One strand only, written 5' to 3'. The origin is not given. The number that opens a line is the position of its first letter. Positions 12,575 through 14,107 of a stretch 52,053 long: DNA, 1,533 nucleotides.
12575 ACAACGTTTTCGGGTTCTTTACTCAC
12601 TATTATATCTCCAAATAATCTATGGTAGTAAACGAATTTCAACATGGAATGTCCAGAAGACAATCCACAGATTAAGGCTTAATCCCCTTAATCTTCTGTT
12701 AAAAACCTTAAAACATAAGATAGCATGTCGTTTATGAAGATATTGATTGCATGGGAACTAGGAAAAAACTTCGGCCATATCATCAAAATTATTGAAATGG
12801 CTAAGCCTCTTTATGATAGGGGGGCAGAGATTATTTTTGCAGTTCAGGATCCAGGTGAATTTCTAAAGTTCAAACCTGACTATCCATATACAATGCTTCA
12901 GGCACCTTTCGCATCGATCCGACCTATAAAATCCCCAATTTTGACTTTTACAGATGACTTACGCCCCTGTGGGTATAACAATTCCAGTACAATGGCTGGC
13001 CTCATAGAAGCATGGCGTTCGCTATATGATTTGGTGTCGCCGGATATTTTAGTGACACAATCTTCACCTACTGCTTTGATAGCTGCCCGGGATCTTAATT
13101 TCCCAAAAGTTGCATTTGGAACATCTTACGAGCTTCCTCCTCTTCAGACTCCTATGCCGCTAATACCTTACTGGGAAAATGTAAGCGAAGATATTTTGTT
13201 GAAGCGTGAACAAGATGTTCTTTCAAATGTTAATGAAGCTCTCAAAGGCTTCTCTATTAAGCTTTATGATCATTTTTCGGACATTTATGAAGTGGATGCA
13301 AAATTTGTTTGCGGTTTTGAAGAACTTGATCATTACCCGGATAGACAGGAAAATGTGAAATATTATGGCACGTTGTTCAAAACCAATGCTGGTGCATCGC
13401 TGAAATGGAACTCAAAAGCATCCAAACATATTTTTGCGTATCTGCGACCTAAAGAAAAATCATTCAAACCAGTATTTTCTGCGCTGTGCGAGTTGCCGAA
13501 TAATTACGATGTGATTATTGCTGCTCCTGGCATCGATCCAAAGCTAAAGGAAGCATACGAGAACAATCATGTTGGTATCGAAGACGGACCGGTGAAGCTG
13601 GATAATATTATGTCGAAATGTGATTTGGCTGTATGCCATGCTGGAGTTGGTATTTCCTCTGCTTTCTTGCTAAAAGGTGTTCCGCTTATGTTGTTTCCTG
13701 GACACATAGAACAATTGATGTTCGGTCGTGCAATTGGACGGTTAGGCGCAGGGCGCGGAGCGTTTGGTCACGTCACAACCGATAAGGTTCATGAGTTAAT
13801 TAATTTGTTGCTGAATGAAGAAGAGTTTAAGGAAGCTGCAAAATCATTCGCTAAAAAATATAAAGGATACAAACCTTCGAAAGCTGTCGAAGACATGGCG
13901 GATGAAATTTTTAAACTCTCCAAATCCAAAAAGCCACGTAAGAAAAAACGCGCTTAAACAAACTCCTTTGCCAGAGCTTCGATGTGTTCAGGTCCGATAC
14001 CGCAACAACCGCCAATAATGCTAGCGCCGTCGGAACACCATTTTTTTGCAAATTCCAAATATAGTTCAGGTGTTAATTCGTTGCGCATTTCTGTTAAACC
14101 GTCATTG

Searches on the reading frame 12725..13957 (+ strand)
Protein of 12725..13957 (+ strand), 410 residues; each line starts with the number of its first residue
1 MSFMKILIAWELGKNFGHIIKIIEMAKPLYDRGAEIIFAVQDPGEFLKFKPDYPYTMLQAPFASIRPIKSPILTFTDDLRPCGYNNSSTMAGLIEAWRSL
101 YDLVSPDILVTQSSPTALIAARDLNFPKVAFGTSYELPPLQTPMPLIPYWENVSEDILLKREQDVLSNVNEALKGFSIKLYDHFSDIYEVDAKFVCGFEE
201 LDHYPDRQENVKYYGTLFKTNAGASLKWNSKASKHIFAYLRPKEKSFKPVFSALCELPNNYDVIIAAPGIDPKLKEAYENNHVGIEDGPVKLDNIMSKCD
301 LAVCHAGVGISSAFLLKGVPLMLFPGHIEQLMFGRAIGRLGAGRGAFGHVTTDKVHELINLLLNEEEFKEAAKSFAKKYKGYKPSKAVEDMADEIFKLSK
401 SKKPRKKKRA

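Call 69: search_protein_families(library=pfam, proteins=[window:12725-13957:+], max_evalue=0.001)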
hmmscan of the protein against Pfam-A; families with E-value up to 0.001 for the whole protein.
window:12725-13957:+ (410 aa): 1 family
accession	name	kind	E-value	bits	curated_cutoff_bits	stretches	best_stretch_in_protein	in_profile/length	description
PF06722.18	EryCIII-like_C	-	1.7e-05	25.2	31.7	1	291-378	40-128/145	Erythromycin biosynthesis protein CIII-like, C-terminal domain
